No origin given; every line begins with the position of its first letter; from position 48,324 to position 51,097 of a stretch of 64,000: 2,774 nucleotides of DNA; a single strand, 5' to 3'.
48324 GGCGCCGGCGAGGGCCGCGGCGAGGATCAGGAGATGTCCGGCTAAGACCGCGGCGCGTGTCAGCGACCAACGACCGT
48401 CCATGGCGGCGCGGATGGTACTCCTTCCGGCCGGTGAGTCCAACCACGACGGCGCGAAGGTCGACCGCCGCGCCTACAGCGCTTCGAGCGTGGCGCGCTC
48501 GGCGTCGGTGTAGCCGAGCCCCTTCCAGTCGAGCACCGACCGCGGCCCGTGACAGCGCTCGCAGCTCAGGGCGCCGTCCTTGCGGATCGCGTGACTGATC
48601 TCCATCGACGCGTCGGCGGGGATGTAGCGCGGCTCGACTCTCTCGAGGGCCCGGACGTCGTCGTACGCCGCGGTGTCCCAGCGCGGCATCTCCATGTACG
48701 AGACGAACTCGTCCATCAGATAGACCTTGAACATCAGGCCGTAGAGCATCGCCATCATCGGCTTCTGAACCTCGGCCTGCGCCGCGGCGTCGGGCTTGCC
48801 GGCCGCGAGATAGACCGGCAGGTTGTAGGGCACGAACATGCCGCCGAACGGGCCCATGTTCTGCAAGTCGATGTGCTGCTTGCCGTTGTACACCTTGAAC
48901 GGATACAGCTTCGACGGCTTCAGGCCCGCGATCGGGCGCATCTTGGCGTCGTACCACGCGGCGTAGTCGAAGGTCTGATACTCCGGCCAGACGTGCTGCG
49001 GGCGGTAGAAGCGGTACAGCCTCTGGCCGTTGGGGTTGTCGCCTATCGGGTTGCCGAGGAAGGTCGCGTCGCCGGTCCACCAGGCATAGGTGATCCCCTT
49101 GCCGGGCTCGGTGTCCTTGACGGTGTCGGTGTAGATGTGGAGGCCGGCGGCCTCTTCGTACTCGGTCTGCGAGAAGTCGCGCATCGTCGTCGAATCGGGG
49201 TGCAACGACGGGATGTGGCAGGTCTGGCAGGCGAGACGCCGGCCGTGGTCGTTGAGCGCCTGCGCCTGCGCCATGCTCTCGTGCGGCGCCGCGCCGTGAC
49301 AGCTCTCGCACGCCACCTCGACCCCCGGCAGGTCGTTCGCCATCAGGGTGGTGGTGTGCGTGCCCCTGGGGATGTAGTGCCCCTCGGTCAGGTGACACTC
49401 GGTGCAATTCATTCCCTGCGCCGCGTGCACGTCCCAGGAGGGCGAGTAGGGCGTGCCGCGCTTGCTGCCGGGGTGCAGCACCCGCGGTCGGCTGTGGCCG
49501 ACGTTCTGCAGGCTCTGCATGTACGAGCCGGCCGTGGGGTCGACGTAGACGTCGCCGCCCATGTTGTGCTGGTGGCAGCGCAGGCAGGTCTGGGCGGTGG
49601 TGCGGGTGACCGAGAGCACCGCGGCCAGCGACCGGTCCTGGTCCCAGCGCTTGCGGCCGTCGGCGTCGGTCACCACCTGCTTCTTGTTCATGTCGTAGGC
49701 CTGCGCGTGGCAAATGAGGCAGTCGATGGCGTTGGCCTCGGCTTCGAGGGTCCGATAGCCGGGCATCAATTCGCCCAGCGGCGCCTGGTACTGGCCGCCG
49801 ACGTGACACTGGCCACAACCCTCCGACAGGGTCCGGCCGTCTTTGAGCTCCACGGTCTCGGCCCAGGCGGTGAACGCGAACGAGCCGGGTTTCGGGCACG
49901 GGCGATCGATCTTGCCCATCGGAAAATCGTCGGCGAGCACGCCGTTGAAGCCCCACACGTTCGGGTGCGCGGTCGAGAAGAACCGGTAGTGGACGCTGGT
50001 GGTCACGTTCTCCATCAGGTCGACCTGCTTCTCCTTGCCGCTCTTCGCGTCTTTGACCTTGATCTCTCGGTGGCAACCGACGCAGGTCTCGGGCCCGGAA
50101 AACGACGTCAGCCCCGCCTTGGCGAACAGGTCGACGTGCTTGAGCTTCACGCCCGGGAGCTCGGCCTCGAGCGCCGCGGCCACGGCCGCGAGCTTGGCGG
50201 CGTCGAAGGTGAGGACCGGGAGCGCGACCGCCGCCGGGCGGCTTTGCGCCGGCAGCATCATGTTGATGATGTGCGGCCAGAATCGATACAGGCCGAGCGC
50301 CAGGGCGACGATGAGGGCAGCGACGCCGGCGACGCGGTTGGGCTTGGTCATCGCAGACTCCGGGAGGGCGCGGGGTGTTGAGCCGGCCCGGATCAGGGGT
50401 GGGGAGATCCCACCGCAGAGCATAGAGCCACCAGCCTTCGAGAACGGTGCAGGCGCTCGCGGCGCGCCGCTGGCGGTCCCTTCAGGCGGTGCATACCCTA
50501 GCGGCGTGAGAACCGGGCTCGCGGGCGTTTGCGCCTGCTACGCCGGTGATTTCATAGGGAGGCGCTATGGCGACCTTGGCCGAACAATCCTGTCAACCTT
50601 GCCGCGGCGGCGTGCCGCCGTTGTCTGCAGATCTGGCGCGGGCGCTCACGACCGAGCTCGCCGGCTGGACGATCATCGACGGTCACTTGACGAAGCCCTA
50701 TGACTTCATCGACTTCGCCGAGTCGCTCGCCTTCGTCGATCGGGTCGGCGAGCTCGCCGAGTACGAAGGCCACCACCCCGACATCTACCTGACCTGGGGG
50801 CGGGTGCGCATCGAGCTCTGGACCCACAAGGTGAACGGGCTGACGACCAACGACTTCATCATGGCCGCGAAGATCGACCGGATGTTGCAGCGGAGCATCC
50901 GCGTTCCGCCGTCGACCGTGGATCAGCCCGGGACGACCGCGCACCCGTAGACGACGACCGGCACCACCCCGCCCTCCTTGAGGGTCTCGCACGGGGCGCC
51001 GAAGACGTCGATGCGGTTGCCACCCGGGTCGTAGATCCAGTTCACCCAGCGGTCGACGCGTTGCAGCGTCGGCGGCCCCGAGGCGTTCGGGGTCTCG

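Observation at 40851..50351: Hyf-like group-4 [NiFe]-hydrogenase cluster with intact Ni-ligand cysteines directly behind an octaheme cytochrome c gene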

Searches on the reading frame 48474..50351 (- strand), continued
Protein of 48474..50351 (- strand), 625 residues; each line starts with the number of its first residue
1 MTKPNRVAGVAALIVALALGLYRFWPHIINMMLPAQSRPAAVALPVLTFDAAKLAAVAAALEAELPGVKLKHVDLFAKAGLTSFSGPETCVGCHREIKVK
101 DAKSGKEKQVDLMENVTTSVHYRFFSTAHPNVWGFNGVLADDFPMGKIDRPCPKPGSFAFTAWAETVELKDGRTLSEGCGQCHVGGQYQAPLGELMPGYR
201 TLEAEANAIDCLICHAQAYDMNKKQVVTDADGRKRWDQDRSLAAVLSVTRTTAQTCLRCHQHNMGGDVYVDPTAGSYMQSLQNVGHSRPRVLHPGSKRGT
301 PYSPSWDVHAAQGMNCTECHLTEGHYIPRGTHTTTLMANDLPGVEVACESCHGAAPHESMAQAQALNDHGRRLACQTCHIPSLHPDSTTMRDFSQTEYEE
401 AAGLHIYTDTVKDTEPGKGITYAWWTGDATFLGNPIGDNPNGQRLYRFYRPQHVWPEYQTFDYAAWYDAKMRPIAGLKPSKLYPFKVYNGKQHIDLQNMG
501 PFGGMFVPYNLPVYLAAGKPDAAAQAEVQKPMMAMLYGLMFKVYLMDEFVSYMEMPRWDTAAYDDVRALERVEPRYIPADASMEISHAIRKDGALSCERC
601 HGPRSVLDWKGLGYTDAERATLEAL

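Call 52: find_encoding_contigs(protein=P0171, flank=8000, max_places=1)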
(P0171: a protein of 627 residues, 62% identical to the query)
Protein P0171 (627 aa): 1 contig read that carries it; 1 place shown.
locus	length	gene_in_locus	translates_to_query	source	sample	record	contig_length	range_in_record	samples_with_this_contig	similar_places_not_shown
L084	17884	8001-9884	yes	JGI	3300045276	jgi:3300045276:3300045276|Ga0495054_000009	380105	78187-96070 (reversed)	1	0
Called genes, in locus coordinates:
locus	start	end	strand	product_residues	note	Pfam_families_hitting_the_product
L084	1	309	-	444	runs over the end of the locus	PF16491:Peptidase_M48_N, PF01435:Peptidase_M48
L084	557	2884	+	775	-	PF04389:Peptidase_M28, PF00404:Dockerin_1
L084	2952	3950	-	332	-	PF01384:PHO4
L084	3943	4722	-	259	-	PF01865:PhoU_div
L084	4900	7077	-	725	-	PF00122:E1-E2_ATPase, PF00702:Hydrolase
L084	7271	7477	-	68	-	-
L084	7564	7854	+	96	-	-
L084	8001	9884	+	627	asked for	PF14522:Cytochrome_C7 (faint), PF14537:Cytochrom_c3_2 (faint), PF22113:Mtrc-MtrF_II-IV_dom (faint)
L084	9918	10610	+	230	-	PF01209:Ubie_methyltran, PF13489:Methyltransf_23 (weak), PF13847:Methyltransf_31, PF08241:Methyltransf_11, PF08242:Methyltransf_12 (weak), PF13649:Methyltransf_25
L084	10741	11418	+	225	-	PF00027:cNMP_binding, PF13545:HTH_Crp_2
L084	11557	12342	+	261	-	PF00037:Fer4 (faint), PF12837:Fer4_6 (weak), PF13237:Fer4_10, PF14697:Fer4_21 (weak), PF12838:Fer4_7 (faint), PF13187:Fer4_9 (weak), PF27217:AF_0155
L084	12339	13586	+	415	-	PF04282:DUF438, PF01814:Hemerythrin, PF08448:PAS_4 (weak), PF13596:PAS_10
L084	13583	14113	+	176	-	PF08984:DUF1858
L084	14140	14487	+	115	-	PF02311:AraC_binding (weak), PF07883:Cupin_2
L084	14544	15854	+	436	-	PF12801:Fer4_5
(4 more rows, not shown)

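Call 70: predict_structure(alignment_id=A2)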
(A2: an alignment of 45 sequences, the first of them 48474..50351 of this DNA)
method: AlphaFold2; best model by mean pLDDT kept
length: 625 residues; sequences in the alignment: 45
mean_pLDDT: 77.6   pTM: 0.80
mean pLDDT of the five models: 77.6, 73.7, 72.3, 67.7, 62.7
residues with pLDDT >= 90: 141; 70-90: 327; 50-70: 87; < 50: 70
segments of 3 or more residues with pLDDT < 50: 155-157, 262-307, 331-336, 381-385, 588-592
pLDDT, mean of each block of 10 residues (from residue 1): 72 95 92 87 90 94 85 89 88 89 88 90 83 90 77 52 73 68 68 86 89 85 81 86 91 68 38 39 41 40 45 62 74 54 69 64 78 75 57 83 73 59 85 83 85 93 95 92 80 90 84 86 90 88 88 90 93 89 57 66 81 87 77
secondary structure, 60 per line:
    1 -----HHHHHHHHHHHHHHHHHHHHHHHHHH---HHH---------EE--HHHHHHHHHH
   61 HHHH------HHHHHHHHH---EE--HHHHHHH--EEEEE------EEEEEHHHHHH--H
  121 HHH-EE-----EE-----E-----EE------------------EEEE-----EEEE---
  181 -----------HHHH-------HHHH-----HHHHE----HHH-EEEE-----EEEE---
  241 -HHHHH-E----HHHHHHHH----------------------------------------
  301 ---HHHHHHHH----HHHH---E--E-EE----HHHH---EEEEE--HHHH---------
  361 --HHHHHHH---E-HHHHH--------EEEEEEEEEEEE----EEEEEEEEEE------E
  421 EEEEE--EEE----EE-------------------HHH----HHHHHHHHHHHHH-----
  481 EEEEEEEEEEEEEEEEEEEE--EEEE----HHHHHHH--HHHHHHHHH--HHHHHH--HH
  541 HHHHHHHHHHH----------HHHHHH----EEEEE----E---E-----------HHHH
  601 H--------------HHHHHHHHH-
elements in order: H6-31 H51-64 H71-79 H87-93 E96-100 E107-111 H112-117 H120-123 E165-168 E174-177 H192-195 H203-206 H212-215 E225-228 E234-237 H242-246 H253-260 H304-311 H316-319 H334-337 E341-345 H348-351 H363-369 H375-379 E388-399 E404-413 E420-425 E428-430 H463-475 E481-500 E503-506 H511-517 H520-528 H531-536 H539-551 H562-567 E572-576 H597-601 H616-624

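Call 72: fold_search(model_id=the predicted structure, library=pdb)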
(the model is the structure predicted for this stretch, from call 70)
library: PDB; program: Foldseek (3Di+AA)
matches with E <= 10: 32; with E <= 0.001: 1
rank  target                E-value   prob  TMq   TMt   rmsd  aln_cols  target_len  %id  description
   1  1sp3                  4.9e-14  1.00  0.37  0.51  11.4       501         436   20  Crystal structure of octaheme cytochrome c from Shewanella oneidensis (released 2004-09-21)
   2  6qlz_B                9.5e-01  0.02  0.04  0.15  12.3        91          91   18  IDOL F3ab subdomain (released 2020-02-19)
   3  6qlz_A                2.0e+00  0.01  0.04  0.14  12.2        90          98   18  IDOL F3ab subdomain (released 2020-02-19)
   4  6qlz_C                2.1e+00  0.01  0.04  0.14  12.2        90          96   18  IDOL F3ab subdomain (released 2020-02-19)
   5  2y3r_A                2.6e+00  0.01  0.05  0.06  16.7       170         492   10  Structure of the tirandamycin-bound FAD-dependent tirandamycin oxidase TamL in P21 space group (released 2011-06-29)
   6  2yvs_A                2.7e+00  0.01  0.05  0.10  20.8       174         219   10  Crystal structure of glycolate oxidase subunit GlcE from Thermus thermophilus HB8 (released 2008-04-15)
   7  7l0o_B                3.2e+00  0.01  0.03  0.04  13.1        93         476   12  Streptococcus gordonii C123 Domain(s)-Structural and Functional Analysis (released 2021-09-08)
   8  9p7r_A1               5.1e+00  0.01  0.06  0.08  21.4       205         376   10  In situ structure of the sheathed FlaB flagellar filament in Vibrio cholerae (released 2025-09-24)
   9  2y3s_B                5.1e+00  0.01  0.05  0.06  16.7       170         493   11  Structure of the tirandamycine-bound FAD-dependent tirandamycin oxidase TamL in C2 space group (released 2011-06-29)
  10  2y22_F                6.7e+00  0.02  0.04  0.24  11.0        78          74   12  Human AlphaB-crystallin Domain (residues 67-157) (released 2011-03-02)
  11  4r6l_B                7.1e+00  0.00  0.05  0.07  15.2       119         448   11  Crystal structure of bacteriophytochrome RpBphP2 from photosynthetic bacterium R. palustris (released 2015-07-22)
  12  4p7i_A                7.5e+00  0.01  0.07  0.11  11.3       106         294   14  Crystal structure of the Merlin FERM/DCAF1 complex (released 2014-04-09)
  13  9whw_A                7.9e+00  0.01  0.06  0.09  12.6       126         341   12  N-methyltransferase 3 in Chimonanthus praecox (released 2026-04-01)
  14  3wa0_B                7.9e+00  0.01  0.05  0.08  11.5       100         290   12  Crystal structure of merlin complexed with DCAF1/VprBP (released 2014-05-28)
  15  4z2c_B                7.9e+00  0.00  0.04  0.05  12.1        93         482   13  Quinolone(Moxifloxacin)-DNA cleavage complex of gyrase from S. pneumoniae (released 2016-09-14)
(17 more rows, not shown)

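Call 73: search_solved_structures(query=A2, show_alignments=1, max_evalue=0.001)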
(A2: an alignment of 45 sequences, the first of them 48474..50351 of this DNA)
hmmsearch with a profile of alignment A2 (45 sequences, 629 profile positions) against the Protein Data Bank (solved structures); distinct sequences matched with E-value up to 0.001: 1.
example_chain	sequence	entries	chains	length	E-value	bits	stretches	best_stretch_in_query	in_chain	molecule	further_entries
1sp3_A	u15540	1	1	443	4.1e-18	68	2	306-438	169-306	cytochrome c, putative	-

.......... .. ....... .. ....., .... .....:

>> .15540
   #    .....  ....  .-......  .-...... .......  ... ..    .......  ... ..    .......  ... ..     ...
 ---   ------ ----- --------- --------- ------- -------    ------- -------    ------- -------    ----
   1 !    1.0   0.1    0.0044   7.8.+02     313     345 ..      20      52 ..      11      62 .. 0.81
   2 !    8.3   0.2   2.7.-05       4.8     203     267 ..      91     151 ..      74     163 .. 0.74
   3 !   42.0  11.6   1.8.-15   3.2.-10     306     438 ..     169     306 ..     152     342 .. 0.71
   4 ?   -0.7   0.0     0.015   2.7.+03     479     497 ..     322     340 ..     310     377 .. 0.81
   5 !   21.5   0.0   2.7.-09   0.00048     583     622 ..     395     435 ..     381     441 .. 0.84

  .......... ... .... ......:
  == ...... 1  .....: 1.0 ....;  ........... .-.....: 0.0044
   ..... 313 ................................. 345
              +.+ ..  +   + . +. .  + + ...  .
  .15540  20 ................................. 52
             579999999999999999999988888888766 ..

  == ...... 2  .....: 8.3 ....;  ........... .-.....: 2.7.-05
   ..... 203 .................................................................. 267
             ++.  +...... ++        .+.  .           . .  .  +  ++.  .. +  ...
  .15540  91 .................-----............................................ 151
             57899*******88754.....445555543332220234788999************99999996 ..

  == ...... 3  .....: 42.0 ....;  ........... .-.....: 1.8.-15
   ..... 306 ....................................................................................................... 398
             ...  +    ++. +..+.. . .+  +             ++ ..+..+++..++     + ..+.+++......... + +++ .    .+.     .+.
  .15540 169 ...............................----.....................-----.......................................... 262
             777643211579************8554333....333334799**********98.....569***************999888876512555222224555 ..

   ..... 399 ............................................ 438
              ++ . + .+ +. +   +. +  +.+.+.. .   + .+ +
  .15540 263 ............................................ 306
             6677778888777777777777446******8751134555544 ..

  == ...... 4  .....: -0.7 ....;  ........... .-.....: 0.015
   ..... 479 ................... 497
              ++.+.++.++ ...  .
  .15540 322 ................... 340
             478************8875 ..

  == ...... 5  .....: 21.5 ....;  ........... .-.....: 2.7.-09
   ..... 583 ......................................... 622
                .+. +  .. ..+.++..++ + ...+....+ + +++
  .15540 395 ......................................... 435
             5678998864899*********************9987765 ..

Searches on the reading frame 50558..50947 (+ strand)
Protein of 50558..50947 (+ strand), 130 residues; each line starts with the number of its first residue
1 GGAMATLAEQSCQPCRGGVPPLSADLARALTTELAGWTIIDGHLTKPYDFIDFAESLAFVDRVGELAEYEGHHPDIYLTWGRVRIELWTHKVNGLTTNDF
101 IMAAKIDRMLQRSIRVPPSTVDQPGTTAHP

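Call 61: search_protein_families(library=pfam, proteins=[window:50558-50947:+], max_evalue=0.0001)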
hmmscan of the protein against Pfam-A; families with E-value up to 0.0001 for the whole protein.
window:50558-50947:+ (130 aa): 1 family
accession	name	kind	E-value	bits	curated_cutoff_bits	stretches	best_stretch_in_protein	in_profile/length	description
PF01329.24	Pterin_4a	-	7.1e-29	100.2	26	1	21-108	2-90/91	Pterin 4 alpha carbinolamine dehydratase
